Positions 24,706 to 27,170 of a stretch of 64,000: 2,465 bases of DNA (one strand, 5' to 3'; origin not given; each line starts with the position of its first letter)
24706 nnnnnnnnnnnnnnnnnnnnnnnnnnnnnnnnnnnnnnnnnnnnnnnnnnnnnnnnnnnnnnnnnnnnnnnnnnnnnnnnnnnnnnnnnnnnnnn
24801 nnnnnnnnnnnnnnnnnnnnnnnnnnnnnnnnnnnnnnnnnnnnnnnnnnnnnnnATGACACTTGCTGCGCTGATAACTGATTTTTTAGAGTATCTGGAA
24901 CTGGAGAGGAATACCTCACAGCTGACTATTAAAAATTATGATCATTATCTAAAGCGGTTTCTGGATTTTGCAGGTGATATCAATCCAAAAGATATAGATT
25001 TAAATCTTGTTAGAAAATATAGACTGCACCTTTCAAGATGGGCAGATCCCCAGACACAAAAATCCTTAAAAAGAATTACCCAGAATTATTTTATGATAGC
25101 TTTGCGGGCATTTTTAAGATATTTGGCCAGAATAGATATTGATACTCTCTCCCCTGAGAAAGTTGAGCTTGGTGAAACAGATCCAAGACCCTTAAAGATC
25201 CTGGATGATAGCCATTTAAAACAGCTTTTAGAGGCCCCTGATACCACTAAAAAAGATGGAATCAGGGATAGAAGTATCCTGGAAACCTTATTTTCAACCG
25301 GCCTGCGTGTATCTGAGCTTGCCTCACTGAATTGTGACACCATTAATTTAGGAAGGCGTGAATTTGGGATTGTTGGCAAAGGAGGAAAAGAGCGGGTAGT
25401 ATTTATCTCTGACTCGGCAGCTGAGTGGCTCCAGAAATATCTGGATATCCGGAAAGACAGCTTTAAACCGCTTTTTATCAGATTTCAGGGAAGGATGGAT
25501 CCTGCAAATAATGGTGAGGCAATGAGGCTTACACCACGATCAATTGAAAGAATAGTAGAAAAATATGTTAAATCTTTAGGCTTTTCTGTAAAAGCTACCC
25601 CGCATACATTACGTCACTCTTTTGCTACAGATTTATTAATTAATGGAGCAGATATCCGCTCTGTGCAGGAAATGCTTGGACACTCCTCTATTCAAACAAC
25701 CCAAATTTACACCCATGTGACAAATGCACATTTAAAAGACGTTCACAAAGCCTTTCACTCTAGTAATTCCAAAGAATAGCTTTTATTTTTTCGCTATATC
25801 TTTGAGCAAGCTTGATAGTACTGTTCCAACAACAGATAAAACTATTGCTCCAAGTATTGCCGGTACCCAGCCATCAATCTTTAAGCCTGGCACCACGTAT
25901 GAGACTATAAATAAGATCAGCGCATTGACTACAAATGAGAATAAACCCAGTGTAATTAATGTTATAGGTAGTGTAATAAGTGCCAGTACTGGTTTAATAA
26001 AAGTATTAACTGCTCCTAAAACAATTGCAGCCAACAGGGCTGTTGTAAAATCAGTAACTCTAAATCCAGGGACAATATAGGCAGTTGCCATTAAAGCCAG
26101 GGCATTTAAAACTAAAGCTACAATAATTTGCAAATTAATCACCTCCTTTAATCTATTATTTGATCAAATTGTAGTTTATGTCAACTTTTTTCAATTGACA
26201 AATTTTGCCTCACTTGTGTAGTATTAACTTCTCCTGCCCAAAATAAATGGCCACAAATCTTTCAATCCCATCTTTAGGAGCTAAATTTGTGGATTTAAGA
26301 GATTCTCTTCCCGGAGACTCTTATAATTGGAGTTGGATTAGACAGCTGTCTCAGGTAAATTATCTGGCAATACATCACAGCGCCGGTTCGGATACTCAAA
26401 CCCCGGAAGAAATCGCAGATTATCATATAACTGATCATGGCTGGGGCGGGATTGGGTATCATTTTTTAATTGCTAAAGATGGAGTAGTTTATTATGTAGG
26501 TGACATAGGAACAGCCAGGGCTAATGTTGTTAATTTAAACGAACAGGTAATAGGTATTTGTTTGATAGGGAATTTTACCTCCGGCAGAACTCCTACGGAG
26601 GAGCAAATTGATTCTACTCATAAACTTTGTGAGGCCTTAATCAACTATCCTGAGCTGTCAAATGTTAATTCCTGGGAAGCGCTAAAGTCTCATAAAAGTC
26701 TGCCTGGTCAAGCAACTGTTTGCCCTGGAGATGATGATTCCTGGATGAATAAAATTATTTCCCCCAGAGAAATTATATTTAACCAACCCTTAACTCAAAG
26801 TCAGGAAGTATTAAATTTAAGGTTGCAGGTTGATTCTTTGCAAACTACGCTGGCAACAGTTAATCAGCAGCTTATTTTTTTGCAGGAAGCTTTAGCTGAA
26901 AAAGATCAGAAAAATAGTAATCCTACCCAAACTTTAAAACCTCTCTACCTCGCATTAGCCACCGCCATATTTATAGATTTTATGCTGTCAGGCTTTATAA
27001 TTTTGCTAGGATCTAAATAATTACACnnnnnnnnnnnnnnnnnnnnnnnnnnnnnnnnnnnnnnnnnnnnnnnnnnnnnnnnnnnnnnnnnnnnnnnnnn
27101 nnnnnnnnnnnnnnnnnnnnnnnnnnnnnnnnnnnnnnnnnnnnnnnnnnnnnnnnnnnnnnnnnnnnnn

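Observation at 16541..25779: Recombinase-bracketed surface-protein island with a cohesin-dockerin pair in a non-cellulolytic, reduced-genome bacterium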

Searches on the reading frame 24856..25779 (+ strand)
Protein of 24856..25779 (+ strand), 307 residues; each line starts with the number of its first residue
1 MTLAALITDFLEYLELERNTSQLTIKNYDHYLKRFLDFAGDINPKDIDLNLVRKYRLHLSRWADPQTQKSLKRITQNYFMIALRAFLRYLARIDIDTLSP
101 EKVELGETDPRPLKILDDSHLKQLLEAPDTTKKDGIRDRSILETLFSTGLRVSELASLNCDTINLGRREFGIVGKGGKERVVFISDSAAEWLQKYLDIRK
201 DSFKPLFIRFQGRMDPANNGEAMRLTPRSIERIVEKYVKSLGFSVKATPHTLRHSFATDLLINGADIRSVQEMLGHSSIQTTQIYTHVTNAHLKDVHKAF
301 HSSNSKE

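Call 3: search_protein_families(library=pfam, proteins=[window:24856-25779:+], max_evalue=1)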
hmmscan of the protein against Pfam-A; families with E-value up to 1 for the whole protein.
window:24856-25779:+ (307 aa): 4 families
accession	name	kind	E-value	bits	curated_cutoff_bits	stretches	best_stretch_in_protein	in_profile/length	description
PF00589.27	Phage_integrase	-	6.8e-44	150.1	27.1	1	115-291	2-171/172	Phage integrase family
PF02899.23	Phage_int_SAM_1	-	4.6e-12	46.5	22.3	1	7-92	1-81/83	Phage integrase, N-terminal SAM-like domain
PF13102.12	Phage_int_SAM_5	-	1.2e-08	35.6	22.3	1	15-90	12-82/98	Phage integrase SAM-like domain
PF13495.12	Phage_int_SAM_4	-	2.3e-06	28.3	27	1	6-79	1-75/85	Phage integrase, N-terminal SAM-like domain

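Call 4: search_protein_families(library=ncbifam, proteins=[window:24856-25779:+], max_evalue=1)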
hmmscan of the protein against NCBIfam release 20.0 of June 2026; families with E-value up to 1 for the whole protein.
window:24856-25779:+ (307 aa): 14 families
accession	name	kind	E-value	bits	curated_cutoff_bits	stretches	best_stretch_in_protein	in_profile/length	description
TIGR02224.1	recomb_XerC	equivalog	2e-71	240.8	335.15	1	9-304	2-293/295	tyrosine recombinase XerC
TIGR02225.1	recomb_XerD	equivalog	4e-70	236.4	329.6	1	9-303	2-289/290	site-specific tyrosine recombinase XerD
NF001399.0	PRK00283.1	subfamily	2.3e-67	227.4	279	1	4-303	6-298/300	tyrosine recombinase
NF040815.2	recomb_XerA_Arch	equivalog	2.8e-65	220.5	220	1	9-296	2-262/263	site-specific tyrosine recombinase/integron integrase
NF002331.0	PRK01287.1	subfamily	4.2e-55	187.2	371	1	2-305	25-329/365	site-specific tyrosine recombinase XerC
NF003462.0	PRK05084.1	equivalog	1.7e-39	135.6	267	1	130-297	189-353/360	tyrosine recombinase XerS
TIGR02249.1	integrase_gron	subfamily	3e-35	122.1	265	2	224-297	236-309/315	integron integrase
NF011946.0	PRK15417.1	equivalog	1.1e-19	70.8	435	2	229-292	256-319/337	integron integrase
NF007370.0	PRK09870.1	subfamily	2.3e-10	40.4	221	1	113-290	10-181/200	tyrosine-type DNA invertase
NF007371.0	PRK09871.1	subfamily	3.1e-09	36.7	222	1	134-294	24-180/198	tyrosine-type DNA invertase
NF040693.1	recomb_GmtY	equivalog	3.7e-08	33.1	340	1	228-293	376-437/441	gamma-mobile-trio recombinase GmtY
NF041502.1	integrase_1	equivalog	3.7e-07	29.2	350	1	240-300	312-372/484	site-specific integrase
NF047926.1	integrase_GmtZ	equivalog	0.0017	16.4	600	1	229-297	412-479/784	gamma-mobile-trio integrase GmtZ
NF007229.0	PRK09647.1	equivalog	0.14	11.5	265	1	70-127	97-150/220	RNA polymerase sigma factor SigE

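Call 16: find_related_loci(query=window:24856-25779:+, collection=genome_contigs, flank=10000)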
Query window:24856-25779:+ (307 aa) in genome_contigs; peptide patterns used: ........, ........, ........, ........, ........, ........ (x = any residue, [..] = any of these).
140 stretches matched a pattern; 106 encode a relative of the query (tblastn E <= 1e-3); the best 80 are kept; 80 distinct loci.
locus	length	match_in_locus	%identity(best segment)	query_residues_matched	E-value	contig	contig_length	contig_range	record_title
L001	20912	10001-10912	91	1-304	0e+0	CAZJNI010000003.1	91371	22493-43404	MAG TPA_asm: uncultured Gammaproteobacteria bacterium isolate binchicken_co38_1358 genome assembly, contig: NODE_627_len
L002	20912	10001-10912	86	1-304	0e+0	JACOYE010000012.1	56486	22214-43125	MAG: Candidatus Microgenomates bacterium isolate NC_groundwater_171_Ag_S-0.1um_39_14 S4_GD2017_2_S1_scaffold_296, whole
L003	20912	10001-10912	83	1-304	1e-179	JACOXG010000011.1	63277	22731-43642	MAG: Candidatus Daviesbacteria bacterium isolate NC_groundwater_147_Ag_S-0.1um_38_19 S4_GD2017_2_S1_scaffold_457, whole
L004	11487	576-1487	85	1-304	7e-179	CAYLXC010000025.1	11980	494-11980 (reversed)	MAG TPA_asm: uncultured Gammaproteobacteria bacterium isolate SRP178908_co2_35 genome assembly, contig: NODE_2973_length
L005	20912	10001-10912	86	1-304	2e-178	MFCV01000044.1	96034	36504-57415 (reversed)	MAG: Candidatus Daviesbacteria bacterium RIFCSPHIGHO2_02_FULL_36_13 rifcsphigho2_02_scaffold_790, whole genome shotgun s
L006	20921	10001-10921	84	1-307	7e-178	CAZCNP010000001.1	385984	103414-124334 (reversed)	MAG TPA_asm: uncultured Gammaproteobacteria bacterium isolate binchicken_co38_1123 genome assembly, contig: NODE_59_leng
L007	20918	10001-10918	83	2-307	9e-178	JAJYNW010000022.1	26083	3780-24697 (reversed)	MAG: bacterium isolate DBS2-4.bin98 NODE_3135_length_26083_cov_4.6659, whole genome shotgun sequence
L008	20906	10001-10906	86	3-304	4e-178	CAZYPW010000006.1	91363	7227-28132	MAG TPA_asm: uncultured Gammaproteobacteria bacterium isolate binchicken_co38_269 genome assembly, contig: NODE_628_leng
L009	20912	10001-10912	85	1-304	9e-177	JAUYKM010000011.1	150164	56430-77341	MAG: Candidatus Daviesbacteria bacterium isolate C24_metabat.bin.195_sub C24_k141_349010, whole genome shotgun sequence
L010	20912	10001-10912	83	1-304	5e-176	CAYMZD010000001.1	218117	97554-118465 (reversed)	MAG TPA_asm: uncultured Gammaproteobacteria bacterium isolate binchicken_co110_145 genome assembly, contig: NODE_135_len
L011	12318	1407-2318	83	1-304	1e-175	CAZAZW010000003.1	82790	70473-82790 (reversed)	MAG TPA_asm: uncultured Gammaproteobacteria bacterium isolate SRP090828_co2_161 genome assembly, contig: NODE_112_length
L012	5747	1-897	86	6-304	5e-178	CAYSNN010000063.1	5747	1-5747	MAG TPA_asm: uncultured Gammaproteobacteria bacterium isolate binchicken_co251_42 genome assembly, contig: NODE_20038_le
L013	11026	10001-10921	83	1-307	8e-176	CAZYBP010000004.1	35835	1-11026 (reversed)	MAG TPA_asm: uncultured Gammaproteobacteria bacterium isolate binchicken_co227_340 genome assembly, contig: NODE_2076_le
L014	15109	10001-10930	84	1-304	8e-176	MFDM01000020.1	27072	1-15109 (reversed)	MAG: Candidatus Daviesbacteria bacterium RIFCSPLOWO2_01_FULL_39_12 rifcsplowo2_01_scaffold_2723, whole genome shotgun se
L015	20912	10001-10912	83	1-304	1e-175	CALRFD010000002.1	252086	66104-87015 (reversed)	MAG: Patescibacteria group bacterium isolate Ike-100m-12 genome assembly, contig: Ike-100-c9, whole genome shotgun seque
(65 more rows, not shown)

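Call 56: search_protein_families(library=phrogs, proteins=[window:24856-25779:+], max_evalue=0.01)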
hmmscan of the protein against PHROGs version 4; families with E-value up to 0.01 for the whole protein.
window:24856-25779:+ (307 aa): 8 families
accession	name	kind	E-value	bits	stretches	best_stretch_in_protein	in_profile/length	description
phrog_1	-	integration and excision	1.1e-50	174.5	1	1-299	164-446/611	integrase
phrog_216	-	integration and excision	2.5e-43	149.3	1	104-303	44-239/301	integrase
phrog_7269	-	integration and excision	5.9e-12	46.4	1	232-295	15-76/89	integrase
phrog_7685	-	integration and excision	9.8e-12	45.9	1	224-298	158-233/240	integrase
phrog_23271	-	unknown function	1e-08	36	1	245-290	7-52/67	-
phrog_5127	-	integration and excision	2.9e-06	28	1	7-161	123-237/355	integrase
phrog_34557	-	integration and excision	0.00013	22.7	1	244-290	122-168/183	integrase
phrog_35951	-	unknown function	0.00065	21.1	1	249-295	23-69/97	-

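Call 57: search_protein_families(library=padloc, proteins=[window:24856-25779:+], max_evalue=0.01)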
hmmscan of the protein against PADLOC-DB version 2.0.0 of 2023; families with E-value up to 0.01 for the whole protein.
window:24856-25779:+ (307 aa): 0 families

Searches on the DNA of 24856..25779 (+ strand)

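Call 65: search_rna_families(source=L019, start=3400, end=4400, threshold=evalue, max_evalue=10)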
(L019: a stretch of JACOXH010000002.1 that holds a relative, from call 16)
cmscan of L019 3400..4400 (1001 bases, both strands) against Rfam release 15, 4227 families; matches with E-value up to 10: 2.
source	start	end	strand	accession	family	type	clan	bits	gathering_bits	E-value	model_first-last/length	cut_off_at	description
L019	3889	3941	-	RF02677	NsiR4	Gene; sRNA;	-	15.7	40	1.3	1-65/65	no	Nitrogen stress-induced RNA 4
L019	4022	4116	+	RF00117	C0719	Gene; sRNA;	-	11.1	50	5.2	105-204/222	no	C0719 RNA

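Call 66: search_rna_families(source=L014, start=8480, end=9260, threshold=evalue, max_evalue=10)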
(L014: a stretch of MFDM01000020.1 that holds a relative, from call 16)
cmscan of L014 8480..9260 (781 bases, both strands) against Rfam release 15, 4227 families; matches with E-value up to 10: 2.
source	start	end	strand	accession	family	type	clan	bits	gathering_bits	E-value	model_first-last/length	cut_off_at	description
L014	8771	8847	+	RF02075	STnc230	Gene; sRNA;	-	18.2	50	7.8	1-83/83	no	Enterobacterial sRNA STnc230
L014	9001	9024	+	RF01977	HOTAIRM1_3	Gene; lncRNA;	-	11.1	37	6.5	1-59/59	no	HOX antisense intergenic RNA myeloid 1 conserved region 3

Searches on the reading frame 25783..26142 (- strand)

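Call 90: search_protein_families(library=pfam, proteins=[window:25783-26142:-], max_evalue=0.001)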
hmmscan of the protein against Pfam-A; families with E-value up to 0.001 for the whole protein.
window:25783-26142:- (119 aa): 1 family
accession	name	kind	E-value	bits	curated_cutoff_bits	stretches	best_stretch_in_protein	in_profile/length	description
PF04020.18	Phage_holin_4_2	-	4.6e-32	111.2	28.8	1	5-108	2-105/105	Mycobacterial 4 TMS phage holin, superfamily IV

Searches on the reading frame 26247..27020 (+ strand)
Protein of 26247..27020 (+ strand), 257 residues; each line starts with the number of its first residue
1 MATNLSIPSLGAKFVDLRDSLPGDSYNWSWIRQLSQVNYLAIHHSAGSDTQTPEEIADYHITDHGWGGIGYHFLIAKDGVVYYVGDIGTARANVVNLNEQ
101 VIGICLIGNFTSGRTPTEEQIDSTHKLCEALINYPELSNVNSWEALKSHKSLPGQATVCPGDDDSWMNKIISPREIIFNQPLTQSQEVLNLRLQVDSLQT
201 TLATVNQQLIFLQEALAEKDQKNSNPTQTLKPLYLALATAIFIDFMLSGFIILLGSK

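Call 90: search_protein_families(library=pfam, proteins=[window:26247-27020:+], max_evalue=0.001)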
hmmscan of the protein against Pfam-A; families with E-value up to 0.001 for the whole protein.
window:26247-27020:+ (257 aa): 1 family
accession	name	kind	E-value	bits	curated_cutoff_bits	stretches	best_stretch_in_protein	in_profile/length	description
PF01510.30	Amidase_2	-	3.9e-19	69.7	26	1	35-162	3-131/131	N-acetylmuramoyl-L-alanine amidase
